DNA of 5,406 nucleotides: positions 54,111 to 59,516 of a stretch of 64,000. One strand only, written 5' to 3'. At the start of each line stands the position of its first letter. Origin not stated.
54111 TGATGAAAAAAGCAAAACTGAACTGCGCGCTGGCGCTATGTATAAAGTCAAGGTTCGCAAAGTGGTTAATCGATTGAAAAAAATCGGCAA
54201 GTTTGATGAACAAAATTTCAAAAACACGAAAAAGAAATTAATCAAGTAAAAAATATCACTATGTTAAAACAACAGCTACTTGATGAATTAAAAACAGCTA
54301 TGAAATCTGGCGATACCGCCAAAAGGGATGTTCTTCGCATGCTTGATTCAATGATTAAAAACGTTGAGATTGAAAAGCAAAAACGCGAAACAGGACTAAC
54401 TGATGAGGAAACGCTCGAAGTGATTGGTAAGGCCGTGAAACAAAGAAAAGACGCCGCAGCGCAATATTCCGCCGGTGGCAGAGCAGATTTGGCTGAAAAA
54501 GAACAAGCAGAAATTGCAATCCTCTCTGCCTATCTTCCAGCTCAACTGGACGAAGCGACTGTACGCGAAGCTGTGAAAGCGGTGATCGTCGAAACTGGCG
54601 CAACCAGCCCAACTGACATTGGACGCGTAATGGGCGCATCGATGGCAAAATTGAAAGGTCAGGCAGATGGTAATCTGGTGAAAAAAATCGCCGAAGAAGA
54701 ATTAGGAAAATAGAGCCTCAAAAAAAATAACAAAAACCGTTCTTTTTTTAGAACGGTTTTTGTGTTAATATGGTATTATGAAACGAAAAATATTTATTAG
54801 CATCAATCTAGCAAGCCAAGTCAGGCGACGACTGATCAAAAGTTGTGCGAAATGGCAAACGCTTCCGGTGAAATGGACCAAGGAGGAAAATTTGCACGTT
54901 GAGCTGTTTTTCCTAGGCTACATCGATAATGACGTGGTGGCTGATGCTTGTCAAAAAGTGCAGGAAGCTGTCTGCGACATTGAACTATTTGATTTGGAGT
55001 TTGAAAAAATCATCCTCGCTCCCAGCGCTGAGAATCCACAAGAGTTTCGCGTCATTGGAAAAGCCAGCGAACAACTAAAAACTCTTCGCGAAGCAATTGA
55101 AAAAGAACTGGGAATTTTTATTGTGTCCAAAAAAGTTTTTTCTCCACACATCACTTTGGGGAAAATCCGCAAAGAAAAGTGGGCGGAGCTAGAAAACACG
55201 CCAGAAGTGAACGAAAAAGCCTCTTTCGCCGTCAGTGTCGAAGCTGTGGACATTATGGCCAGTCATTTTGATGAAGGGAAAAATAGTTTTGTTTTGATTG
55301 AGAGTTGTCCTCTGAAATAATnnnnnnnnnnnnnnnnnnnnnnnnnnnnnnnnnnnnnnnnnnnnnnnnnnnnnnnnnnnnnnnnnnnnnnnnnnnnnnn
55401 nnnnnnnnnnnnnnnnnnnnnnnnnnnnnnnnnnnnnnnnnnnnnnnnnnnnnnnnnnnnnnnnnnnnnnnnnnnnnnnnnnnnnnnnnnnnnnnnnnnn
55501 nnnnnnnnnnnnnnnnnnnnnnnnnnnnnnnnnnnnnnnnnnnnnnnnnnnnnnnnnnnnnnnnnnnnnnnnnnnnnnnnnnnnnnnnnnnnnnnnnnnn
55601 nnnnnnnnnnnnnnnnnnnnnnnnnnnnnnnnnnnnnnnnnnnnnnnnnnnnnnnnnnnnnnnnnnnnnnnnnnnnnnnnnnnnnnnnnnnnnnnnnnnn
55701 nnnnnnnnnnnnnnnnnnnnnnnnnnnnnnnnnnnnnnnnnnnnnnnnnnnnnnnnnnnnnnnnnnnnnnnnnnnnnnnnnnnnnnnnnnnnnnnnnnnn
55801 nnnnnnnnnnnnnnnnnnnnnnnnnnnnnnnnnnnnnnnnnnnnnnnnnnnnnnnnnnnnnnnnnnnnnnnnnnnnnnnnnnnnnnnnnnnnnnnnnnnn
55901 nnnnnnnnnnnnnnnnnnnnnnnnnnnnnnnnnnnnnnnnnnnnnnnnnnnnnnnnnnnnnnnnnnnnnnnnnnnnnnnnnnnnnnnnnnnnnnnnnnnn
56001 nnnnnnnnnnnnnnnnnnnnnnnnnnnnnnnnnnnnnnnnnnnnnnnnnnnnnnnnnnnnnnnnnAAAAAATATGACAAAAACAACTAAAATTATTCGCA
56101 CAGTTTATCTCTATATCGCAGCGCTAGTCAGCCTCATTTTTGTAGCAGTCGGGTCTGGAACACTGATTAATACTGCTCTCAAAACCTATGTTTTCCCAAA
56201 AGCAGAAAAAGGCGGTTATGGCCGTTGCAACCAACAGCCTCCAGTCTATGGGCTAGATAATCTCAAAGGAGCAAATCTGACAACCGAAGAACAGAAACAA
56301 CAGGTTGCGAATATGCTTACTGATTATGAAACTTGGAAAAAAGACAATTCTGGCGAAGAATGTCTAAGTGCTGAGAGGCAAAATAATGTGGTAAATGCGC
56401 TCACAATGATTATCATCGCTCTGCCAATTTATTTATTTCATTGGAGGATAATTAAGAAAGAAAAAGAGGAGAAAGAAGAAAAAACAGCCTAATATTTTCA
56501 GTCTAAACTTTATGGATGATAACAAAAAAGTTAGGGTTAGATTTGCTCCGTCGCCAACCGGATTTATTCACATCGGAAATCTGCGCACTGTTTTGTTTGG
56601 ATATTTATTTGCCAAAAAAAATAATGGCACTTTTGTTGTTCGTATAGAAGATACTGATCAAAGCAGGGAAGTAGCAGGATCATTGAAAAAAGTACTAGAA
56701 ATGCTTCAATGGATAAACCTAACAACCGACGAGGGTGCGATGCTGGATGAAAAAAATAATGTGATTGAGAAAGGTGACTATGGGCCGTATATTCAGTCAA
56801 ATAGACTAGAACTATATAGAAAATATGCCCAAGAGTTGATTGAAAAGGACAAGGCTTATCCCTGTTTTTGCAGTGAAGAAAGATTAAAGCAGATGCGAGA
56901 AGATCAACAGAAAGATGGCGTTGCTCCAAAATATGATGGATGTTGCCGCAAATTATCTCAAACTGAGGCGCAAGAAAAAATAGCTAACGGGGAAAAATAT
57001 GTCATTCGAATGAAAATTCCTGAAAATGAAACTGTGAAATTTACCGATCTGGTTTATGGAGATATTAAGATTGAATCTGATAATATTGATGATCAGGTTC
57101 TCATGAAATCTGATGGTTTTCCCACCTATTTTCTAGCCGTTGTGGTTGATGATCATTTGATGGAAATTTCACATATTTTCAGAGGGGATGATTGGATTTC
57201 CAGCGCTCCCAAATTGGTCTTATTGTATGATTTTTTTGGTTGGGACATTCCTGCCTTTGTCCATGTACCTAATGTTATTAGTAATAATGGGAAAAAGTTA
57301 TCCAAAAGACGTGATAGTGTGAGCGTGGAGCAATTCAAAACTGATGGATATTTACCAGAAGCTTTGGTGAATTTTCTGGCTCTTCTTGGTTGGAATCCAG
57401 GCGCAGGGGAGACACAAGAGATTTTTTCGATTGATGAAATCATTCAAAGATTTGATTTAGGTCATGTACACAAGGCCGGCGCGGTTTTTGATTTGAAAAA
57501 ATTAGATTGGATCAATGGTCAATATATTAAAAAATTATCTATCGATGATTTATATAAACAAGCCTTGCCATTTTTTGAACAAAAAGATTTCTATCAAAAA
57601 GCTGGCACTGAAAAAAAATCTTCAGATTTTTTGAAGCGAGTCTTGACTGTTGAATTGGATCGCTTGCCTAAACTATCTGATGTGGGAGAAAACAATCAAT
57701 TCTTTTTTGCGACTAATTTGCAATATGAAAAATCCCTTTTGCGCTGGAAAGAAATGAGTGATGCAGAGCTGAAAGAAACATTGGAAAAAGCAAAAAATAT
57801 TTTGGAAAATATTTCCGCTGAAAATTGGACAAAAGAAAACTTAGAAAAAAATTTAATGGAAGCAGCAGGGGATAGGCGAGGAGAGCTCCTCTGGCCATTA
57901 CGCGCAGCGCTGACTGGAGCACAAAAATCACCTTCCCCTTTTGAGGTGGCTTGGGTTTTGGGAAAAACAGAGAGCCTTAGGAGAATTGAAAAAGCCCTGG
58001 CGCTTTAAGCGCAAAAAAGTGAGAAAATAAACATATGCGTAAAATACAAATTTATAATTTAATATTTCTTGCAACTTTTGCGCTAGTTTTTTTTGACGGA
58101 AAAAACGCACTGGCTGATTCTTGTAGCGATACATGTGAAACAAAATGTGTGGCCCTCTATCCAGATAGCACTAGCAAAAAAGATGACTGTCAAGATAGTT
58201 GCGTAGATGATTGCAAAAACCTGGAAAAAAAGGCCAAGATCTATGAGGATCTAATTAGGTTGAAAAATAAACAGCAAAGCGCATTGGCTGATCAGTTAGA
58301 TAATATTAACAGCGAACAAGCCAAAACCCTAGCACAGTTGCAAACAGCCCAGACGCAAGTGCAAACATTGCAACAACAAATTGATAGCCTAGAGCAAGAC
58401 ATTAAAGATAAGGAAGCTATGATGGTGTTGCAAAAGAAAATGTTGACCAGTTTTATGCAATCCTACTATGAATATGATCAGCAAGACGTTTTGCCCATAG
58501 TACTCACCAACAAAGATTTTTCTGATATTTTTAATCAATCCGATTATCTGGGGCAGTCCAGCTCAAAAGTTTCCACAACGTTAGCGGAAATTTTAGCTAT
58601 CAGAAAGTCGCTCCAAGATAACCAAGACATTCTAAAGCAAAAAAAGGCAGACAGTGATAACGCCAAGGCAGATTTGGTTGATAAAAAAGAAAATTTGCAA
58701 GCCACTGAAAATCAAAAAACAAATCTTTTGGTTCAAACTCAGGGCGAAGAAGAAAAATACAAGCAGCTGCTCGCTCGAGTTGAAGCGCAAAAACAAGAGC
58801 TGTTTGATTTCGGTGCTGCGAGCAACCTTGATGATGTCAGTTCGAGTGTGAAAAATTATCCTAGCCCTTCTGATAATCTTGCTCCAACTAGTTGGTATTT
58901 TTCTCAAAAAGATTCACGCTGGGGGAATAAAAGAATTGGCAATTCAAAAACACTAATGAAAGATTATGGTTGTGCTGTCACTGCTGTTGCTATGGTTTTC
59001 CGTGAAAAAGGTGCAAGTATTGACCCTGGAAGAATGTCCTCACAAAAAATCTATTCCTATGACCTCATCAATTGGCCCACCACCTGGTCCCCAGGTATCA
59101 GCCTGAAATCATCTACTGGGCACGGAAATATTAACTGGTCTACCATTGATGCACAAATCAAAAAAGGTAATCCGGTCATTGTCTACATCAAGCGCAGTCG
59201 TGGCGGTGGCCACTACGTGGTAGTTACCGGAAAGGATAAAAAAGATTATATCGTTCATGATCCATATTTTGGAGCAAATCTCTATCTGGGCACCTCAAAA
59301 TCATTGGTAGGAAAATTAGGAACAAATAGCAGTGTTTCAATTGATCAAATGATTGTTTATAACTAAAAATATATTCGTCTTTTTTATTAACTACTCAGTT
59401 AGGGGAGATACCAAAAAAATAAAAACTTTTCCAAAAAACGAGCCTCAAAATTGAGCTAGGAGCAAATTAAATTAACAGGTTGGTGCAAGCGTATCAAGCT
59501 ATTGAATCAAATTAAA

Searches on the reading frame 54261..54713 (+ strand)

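Call 85: search_protein_families(library=pfam, max_evalue=0.000001, proteins=[window:54261-54713:+])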
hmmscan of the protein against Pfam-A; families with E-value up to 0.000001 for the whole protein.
window:54261-54713:+ (150 aa): 1 family
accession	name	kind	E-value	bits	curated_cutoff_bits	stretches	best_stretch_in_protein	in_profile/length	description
PF09424.15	YqeY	-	5.1e-47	160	27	1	3-148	1-143/143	Yqey-like protein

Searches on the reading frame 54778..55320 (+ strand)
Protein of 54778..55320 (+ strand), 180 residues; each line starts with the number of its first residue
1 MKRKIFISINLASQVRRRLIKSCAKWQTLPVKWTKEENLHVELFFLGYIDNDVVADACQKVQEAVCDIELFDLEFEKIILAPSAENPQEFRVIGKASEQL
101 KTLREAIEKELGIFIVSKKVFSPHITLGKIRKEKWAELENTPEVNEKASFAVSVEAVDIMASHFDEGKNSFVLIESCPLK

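Call 86: search_protein_families(library=pfam, max_evalue=0.000001, proteins=[window:54778-55320:+])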
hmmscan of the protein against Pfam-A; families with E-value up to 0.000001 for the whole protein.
window:54778-55320:+ (180 aa): 2 families
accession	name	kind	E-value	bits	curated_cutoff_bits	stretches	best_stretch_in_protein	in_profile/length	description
PF02834.22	LigT_PEase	-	2e-12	47.5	23.3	0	21-86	13-82/87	LigT like Phosphoesterase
PF13563.12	2_5_RNA_ligase2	-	1.5e-07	32.1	27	1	35-160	22-146/152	2'-5' RNA ligase superfamily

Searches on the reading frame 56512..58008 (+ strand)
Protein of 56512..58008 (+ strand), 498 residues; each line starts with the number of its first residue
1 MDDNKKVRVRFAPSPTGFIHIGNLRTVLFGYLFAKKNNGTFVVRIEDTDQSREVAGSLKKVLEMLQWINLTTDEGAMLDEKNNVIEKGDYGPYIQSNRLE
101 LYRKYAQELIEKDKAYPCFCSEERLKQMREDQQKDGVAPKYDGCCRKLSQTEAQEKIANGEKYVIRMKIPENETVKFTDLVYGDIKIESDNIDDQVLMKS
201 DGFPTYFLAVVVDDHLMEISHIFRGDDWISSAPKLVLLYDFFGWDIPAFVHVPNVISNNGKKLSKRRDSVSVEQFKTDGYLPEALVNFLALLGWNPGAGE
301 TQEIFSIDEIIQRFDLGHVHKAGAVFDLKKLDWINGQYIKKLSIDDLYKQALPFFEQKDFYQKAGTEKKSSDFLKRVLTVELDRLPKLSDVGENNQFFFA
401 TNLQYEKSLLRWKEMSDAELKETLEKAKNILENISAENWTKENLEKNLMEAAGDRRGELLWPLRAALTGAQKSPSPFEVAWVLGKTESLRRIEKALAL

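Call 86: search_protein_families(library=pfam, max_evalue=0.000001, proteins=[window:56512-58008:+])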
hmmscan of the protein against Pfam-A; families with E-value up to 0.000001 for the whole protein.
window:56512-58008:+ (498 aa): 2 families
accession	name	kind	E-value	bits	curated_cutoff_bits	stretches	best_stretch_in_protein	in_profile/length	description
PF00749.27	tRNA-synt_1c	-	1.4e-106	356.5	23.4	1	6-333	1-314/314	tRNA synthetases class I (E and Q), catalytic domain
PF19269.4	Anticodon_2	-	5.3e-25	88.9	23.6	1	347-496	2-141/141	Anticodon binding domain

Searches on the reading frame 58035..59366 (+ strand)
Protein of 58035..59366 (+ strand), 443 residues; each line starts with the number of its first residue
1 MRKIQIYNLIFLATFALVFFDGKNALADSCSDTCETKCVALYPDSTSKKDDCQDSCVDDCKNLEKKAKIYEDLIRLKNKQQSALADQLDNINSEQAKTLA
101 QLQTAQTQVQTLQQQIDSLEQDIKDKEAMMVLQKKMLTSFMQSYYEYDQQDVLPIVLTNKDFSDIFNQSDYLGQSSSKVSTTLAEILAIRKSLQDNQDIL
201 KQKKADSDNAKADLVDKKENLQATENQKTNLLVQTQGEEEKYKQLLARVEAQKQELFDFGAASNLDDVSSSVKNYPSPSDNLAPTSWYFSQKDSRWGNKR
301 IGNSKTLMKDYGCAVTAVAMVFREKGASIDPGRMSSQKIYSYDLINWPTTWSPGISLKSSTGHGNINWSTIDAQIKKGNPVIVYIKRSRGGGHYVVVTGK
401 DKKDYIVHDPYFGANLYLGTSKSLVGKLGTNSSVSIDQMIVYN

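Call 86: search_protein_families(library=pfam, max_evalue=0.000001, proteins=[window:58035-59366:+])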
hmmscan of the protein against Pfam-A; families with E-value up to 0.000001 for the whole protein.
window:58035-59366:+ (443 aa): 1 family
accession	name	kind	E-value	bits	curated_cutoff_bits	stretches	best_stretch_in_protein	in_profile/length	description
PF13529.12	Peptidase_C39_2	-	3.4e-11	44.3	24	1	294-411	11-143/143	Peptidase_C39 like family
